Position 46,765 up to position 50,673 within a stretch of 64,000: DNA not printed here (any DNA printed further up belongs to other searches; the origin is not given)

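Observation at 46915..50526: Island-borne 1203-aa DUF4062(TIR-like)-helical repeat-PIN protein: candidate novel single-gene defence system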

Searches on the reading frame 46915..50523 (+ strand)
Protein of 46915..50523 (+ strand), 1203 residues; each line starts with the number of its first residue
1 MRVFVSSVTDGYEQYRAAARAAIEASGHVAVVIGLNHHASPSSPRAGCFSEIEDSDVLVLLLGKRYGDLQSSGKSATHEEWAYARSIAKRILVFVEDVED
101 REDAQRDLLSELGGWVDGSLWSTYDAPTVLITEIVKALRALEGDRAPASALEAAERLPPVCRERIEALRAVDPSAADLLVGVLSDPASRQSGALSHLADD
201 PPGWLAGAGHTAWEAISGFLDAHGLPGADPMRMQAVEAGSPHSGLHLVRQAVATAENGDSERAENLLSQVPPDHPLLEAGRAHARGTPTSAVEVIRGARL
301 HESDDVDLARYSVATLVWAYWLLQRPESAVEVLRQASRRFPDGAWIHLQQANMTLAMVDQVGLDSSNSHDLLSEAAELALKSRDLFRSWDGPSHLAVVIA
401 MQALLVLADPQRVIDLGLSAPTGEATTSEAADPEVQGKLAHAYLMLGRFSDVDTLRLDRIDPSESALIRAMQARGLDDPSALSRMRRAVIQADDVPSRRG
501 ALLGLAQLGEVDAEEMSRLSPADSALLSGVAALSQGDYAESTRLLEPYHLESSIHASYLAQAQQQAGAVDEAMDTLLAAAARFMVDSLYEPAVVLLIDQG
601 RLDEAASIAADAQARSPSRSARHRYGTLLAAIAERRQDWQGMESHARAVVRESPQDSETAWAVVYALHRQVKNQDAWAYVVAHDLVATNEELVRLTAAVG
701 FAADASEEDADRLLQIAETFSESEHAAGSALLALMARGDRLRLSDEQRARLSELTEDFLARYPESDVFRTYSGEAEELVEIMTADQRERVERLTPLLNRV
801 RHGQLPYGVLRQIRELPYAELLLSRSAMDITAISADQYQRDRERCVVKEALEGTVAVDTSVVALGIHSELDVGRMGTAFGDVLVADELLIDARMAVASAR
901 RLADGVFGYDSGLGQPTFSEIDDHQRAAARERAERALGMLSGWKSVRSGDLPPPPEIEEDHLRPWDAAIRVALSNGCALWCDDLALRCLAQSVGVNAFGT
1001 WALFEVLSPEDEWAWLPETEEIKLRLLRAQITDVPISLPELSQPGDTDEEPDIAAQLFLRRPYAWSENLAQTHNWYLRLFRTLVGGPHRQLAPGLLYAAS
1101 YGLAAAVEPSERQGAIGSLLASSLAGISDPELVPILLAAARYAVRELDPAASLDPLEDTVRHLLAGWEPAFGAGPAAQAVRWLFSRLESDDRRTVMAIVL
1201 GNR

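Call 6: search_protein_families(library=pfam, proteins=[window:46915-50523:+], max_evalue=1)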
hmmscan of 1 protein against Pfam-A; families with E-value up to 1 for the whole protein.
window:46915-50523:+ (1203 aa): 8 families
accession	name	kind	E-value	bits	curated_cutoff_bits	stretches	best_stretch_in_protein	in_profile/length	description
PF13271.11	DUF4062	-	8.8e-18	64.7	24.7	1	2-84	1-82/82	Domain of unknown function (DUF4062)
PF14559.12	TPR_19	-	7.9e-10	39.4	25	2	532-588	1-60/68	Tetratricopeptide repeat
PF20698.3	PIN-TPR-GreABC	-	2.8e-05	24.8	27.8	1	878-991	22-137/138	PIN domain associated with the TPR-GreAB-C-PIN system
PF13428.12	TPR_14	-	0.0026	18.7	23.5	1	315-352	6-43/44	Tetratricopeptide repeat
PF13174.12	TPR_6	-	0.011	16.8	26.3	0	318-342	8-32/33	Tetratricopeptide repeat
PF11985.13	Phage_Mu_Gp27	-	0.031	15.1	28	1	597-727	17-147/173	Bacteriophage Mu, Gp27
PF07719.23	TPR_2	-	0.039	14.5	27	0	318-342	9-33/34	Tetratricopeptide repeat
PF13181.12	TPR_8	-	0.15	12.7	25.7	0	316-339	7-30/34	Tetratricopeptide repeat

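Call 7: search_protein_families(library=padloc, proteins=[window:46915-50523:+], max_evalue=1)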
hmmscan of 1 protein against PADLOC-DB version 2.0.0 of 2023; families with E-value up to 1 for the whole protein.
window:46915-50523:+ (1203 aa): 0 families

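Call 8: search_protein_families(library=ncbifam, proteins=[window:46915-50523:+], max_evalue=1)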
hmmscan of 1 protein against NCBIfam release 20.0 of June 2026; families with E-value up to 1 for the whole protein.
window:46915-50523:+ (1203 aa): 1 family
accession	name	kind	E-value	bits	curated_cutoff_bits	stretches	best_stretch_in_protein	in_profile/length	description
TIGR00823.1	EIIA-LAC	subfamily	0.98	9.7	136.95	0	248-269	21-42/99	lactose-specific PTS transporter subunit IIA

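Call 10: find_homologous_proteins(query=window:46915-50523:+)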
Query window:46915-50523:+ (1203 aa): 48 proteins with E <= 0.001 among 8000 candidates.
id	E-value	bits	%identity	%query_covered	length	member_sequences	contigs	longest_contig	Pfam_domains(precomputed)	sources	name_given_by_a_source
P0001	0.0e+0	2622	100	100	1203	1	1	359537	PF14559.13,PF13271.12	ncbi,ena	-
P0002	0.0e+0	2263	86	100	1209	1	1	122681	PF13271.12,PF20698.4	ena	-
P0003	0.0e+0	1706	66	100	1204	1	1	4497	PF13271.12,PF20698.4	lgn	-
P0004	0.0e+0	1474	59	100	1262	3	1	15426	PF13271.12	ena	-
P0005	0.0e+0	1431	58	100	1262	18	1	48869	PF13271.12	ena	-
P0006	0.0e+0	1428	57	100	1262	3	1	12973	PF13271.12,PF20698.4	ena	-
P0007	0.0e+0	1350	56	100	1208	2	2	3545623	PF13271.12,PF20698.4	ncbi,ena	-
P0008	0.0e+0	1331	56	100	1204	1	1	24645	PF14559.13,PF13271.12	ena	-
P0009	0.0e+0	1308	54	100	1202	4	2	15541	PF07721.21,PF14559.13,PF13271.12,PF13428.13,PF20698.4,PF13174.13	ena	-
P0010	0.0e+0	1305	54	100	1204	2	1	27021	PF14559.13,PF13271.12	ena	-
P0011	0.0e+0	1290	54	100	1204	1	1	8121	PF13271.12,PF20698.4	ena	-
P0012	0.0e+0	1284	54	100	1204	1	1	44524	PF13271.12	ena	-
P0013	0.0e+0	1281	54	100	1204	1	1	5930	PF13271.12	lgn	-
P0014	0.0e+0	1278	54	100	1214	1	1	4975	PF13271.12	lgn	-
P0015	0.0e+0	1265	53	100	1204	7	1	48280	PF14559.13,PF13271.12,PF13428.13,PF20698.4,PF07719.24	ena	-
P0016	0.0e+0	1248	53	100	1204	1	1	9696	PF13271.12,PF13174.13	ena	-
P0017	0.0e+0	1245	52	100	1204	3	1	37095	PF13271.12,PF20698.4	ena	-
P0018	0.0e+0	1244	53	100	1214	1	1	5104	PF13271.12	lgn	-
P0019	0.0e+0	1230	51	100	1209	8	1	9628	PF13271.12,PF12895.14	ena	-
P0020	0.0e+0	1229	51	100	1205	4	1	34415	PF13271.12,PF20698.4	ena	-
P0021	0.0e+0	1228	52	100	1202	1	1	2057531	PF25058.2,PF13271.12,PF20698.4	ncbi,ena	-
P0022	0.0e+0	1218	54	95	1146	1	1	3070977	PF20698.4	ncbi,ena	-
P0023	0.0e+0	1206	53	97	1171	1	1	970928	PF13271.12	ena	-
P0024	0.0e+0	1206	51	100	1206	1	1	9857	PF13271.12,PF20698.4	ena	-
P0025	0.0e+0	1187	50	100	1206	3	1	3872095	PF13271.12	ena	-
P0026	0.0e+0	1183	50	100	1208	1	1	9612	PF13271.12,PF20698.4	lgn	-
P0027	0.0e+0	1171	50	100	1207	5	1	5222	PF13271.12,PF20698.4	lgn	-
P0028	0.0e+0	1162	51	100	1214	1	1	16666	PF13271.12,PF20698.4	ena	-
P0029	0.0e+0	1161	50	100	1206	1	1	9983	PF14559.13,PF13271.12,PF20698.4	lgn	-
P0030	0.0e+0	1157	50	100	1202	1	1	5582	PF13271.12,PF20698.4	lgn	-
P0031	0.0e+0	1156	50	100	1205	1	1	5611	PF13271.12,PF12895.14,PF20698.4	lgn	-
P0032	0.0e+0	1144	51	94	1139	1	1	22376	PF13271.12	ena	-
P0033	0.0e+0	1136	50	100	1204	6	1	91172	PF13271.12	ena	-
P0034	0.0e+0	1134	50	100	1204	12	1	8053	PF13271.12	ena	-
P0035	0.0e+0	1114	48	100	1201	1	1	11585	PF14559.13,PF13271.12,PF12895.14,PF20698.4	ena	-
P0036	0.0e+0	1109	50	95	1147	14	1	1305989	-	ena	-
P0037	0.0e+0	1100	48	100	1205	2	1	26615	PF13271.12,PF13428.13,PF20698.4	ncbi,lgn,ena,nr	ncbi:MAG: DUF4062 domain-containing protein [bacterium]|nr:DUF4062 domain-containing protein [bacter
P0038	0.0e+0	1083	52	89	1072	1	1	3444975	PF13271.12,PF20698.4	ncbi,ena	-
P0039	0.0e+0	1075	47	100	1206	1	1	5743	PF13271.12,PF20698.4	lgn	-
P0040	0.0e+0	1070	48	100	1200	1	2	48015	PF13271.12,PF20698.4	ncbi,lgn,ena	-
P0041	0.0e+0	1069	47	100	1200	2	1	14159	PF13271.12,PF20698.4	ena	-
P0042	0.0e+0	1063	46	100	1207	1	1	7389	PF14559.13,PF13271.12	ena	-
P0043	0.0e+0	1051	48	96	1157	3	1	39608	PF13271.12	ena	-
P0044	0.0e+0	1046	46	100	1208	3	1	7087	PF14559.13,PF13271.12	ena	-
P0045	2.7e-282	958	52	78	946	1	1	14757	PF13271.12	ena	-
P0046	4.6e-271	921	43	100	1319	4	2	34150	PF13271.12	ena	-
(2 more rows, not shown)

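Call 34: list_cluster_members(proteins=[P0001, P0007, P0021, P0022, P0038, P0040, P0037])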
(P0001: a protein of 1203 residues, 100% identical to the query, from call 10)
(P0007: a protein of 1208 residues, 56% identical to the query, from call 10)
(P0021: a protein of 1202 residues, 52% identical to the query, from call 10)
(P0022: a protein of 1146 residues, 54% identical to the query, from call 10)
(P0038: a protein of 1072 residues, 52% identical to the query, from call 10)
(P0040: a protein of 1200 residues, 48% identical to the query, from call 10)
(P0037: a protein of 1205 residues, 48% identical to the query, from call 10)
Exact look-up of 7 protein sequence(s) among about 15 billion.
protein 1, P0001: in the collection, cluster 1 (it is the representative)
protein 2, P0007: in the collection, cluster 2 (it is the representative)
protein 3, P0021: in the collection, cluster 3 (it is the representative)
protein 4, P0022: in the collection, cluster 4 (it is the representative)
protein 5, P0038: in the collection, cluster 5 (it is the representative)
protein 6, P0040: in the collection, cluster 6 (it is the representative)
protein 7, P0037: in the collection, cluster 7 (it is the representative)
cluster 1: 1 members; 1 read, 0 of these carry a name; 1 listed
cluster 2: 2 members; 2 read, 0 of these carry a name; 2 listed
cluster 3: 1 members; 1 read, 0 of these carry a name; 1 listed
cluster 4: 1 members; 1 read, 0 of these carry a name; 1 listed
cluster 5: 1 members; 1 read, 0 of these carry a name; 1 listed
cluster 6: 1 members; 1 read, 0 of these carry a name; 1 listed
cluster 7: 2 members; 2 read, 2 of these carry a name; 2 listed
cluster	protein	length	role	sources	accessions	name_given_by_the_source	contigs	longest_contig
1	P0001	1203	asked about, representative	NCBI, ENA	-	-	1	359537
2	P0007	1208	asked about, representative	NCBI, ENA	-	-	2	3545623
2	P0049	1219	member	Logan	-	-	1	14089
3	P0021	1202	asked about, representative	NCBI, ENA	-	-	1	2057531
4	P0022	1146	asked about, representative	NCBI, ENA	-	-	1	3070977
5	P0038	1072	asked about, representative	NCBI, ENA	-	-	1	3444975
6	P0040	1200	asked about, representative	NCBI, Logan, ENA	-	-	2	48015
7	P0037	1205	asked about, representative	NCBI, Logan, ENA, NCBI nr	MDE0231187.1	MAG: DUF4062 domain-containing protein [bacterium] | DUF4062 domain-containing protein [bacterium]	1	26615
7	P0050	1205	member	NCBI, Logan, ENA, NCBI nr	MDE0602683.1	MAG: DUF4062 domain-containing protein [bacterium] | DUF4062 domain-containing protein [bacterium]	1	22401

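Call 35: find_related_loci(query=A1, collection=genome_contigs, flank=10000)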
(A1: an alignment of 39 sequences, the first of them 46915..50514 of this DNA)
Query A1 (1200 aa) in genome_contigs; peptide patterns used: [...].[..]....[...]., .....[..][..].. (x = any residue, [..] = any of these).
59 stretches matched a pattern; 28 encode a relative of the query (tblastn E <= 1e-3); 28 distinct loci.
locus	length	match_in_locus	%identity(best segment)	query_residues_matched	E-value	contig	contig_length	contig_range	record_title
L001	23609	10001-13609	56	1-1200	0e+0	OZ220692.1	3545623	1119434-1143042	MAG: Acidimicrobiales bacterium isolate 8ffd2e9a-c1ca-4386-ab1d-9011d91eb932 genome assembly, chromosome: 1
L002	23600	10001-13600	54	1-1200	0e+0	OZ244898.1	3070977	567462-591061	MAG: Candidatus Aldehydirespiratoraceae bacterium isolate f42316b8-8bff-4a9a-a819-47b04988829c genome assembly, chromoso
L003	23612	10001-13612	52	1-1200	0e+0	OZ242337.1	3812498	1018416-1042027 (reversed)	MAG: Candidatus Aldehydirespiratoraceae bacterium isolate 4e9cc62d-94a8-4610-be7f-a0f893ae6d2b genome assembly, chromoso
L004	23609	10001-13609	52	1-1200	0e+0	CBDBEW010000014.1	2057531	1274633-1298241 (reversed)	MAG: Candidatus Aldehydirespiratoraceae bacterium isolate 3d1cf90a-8848-4f2b-8cf4-e3ffddaed6ea genome assembly, contig:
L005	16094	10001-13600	46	1-1200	0e+0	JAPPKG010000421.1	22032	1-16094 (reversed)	MAG: Caldilineaceae bacterium isolate RHO2_bin_67 NODE_3172_length_22032_cov_10.974382, whole genome shotgun sequence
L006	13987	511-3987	47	1-1156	0e+0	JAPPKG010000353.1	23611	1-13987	MAG: Caldilineaceae bacterium isolate RHO2_bin_67 NODE_2940_length_23611_cov_12.543301, whole genome shotgun sequence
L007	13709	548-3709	45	152-1200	0e+0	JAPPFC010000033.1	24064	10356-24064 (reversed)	MAG: bacterium isolate RHO1_bin_21 NODE_3517_length_24064_cov_28.398642, whole genome shotgun sequence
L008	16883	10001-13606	48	1-1200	0e+0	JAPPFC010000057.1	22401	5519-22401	MAG: bacterium isolate RHO1_bin_21 NODE_3800_length_22401_cov_24.830037, whole genome shotgun sequence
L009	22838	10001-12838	50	255-1200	0e+0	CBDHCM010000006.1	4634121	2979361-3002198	MAG: Candidatus Aldehydirespirator sp. isolate 36171f10-6b1c-407a-8267-17b84cd7c53a genome assembly, contig: chromosome_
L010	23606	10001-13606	42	2-1200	0e+0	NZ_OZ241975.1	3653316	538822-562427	MAG: Candidatus Poriferisodalis sp. isolate 79460a1b-5495-4fe8-8039-067b752e2255 chromosome 1, complete sequence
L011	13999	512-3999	46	1-1160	0e+0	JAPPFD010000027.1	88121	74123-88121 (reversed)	MAG: bacterium isolate RHO1_bin_22 NODE_613_length_88121_cov_44.829605, whole genome shotgun sequence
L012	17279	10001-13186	43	143-1200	0e+0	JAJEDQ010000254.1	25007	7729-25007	MAG: Acidimicrobiia bacterium isolate p16x33bins.34 k141_1086410, whole genome shotgun sequence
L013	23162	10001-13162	43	149-1200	0e+0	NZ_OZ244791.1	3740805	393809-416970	MAG: Candidatus Poriferisocius sp. isolate cde17ac8-0948-4364-bd42-6cfd40f4f062 chromosome 1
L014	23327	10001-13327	40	114-1200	0e+0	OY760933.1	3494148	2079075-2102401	MAG: Acidimicrobiales bacterium isolate b23e3463-bb66-4d81-aeee-4505f53c6dd8 genome assembly, chromosome: 1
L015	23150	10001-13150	39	157-1200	0e+0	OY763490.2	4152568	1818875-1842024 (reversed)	MAG: Acidimicrobiales bacterium isolate e420a23f-e807-4b73-8760-6b68b197cd4b genome assembly, chromosome: 1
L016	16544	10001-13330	36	114-1200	1e-173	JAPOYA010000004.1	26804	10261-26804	MAG: Acidimicrobiaceae bacterium isolate COS4_bin_1 NODE_1610_length_26804_cov_43.581, whole genome shotgun sequence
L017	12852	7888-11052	39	152-1200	2e-178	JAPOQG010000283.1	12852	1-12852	MAG: Acidimicrobiaceae bacterium isolate APA_bin_7 c_000000109928, whole genome shotgun sequence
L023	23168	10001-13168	41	149-1200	0e+0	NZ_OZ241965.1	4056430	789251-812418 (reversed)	MAG: Candidatus Poriferisocius sp. isolate b25f411a-8abc-437d-a916-241d4d5bb498 chromosome 1, complete sequence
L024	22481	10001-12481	26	375-1200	9e-28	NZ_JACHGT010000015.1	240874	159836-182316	Phytomonospora endophytica strain YIM 65646 Ga0310468_15, whole genome shotgun sequence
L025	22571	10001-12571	26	155-1006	3e-25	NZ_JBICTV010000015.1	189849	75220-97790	Dactylosporangium sp. NPDC048998 NPDC048998_81_H7.ctg-0015, whole genome shotgun sequence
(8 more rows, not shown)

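Call 38: search_protein_families(library=pfam, proteins=[L007:101-1360:+, L012:9341-10600:+, L013:9224-10483:+, L014:9362-10621:+, L015:9191-10450:+, L016:9089-10348:+, L017:6769-8028:+, L023:9251-10510:+, L024:9017-10276:+, L025:9476-10735:+], max_evalue=0.01)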
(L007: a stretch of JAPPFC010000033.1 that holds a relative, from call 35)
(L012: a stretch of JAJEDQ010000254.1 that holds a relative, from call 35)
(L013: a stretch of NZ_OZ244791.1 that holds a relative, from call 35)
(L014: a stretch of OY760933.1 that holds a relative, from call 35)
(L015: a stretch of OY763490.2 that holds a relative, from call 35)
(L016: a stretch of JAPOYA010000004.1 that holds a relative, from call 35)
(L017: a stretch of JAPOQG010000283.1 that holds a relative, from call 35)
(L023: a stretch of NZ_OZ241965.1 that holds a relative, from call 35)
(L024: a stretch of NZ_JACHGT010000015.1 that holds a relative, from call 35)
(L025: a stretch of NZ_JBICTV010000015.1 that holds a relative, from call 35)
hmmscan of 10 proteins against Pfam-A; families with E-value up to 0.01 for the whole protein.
L007:101-1360:+ (420 aa): 1 family
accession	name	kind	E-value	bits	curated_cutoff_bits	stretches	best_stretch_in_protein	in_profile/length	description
PF01609.27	DDE_Tnp_1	-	0.0059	16.8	23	0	103-159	61-116/200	Transposase DDE domain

L012:9341-10600:+ (420 aa): 0 families

L013:9224-10483:+ (420 aa): 0 families

L014:9362-10621:+ (420 aa): 0 families

L015:9191-10450:+ (420 aa): 0 families

L016:9089-10348:+ (420 aa): 0 families

L017:6769-8028:+ (420 aa): 0 families

L023:9251-10510:+ (420 aa): 0 families

L024:9017-10276:+ (420 aa): 1 family
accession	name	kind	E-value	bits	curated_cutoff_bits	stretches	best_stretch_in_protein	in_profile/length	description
PF13428.12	TPR_14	-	0.0013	19.6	23.5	0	170-203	7-40/44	Tetratricopeptide repeat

L025:9476-10735:+ (420 aa): 0 families
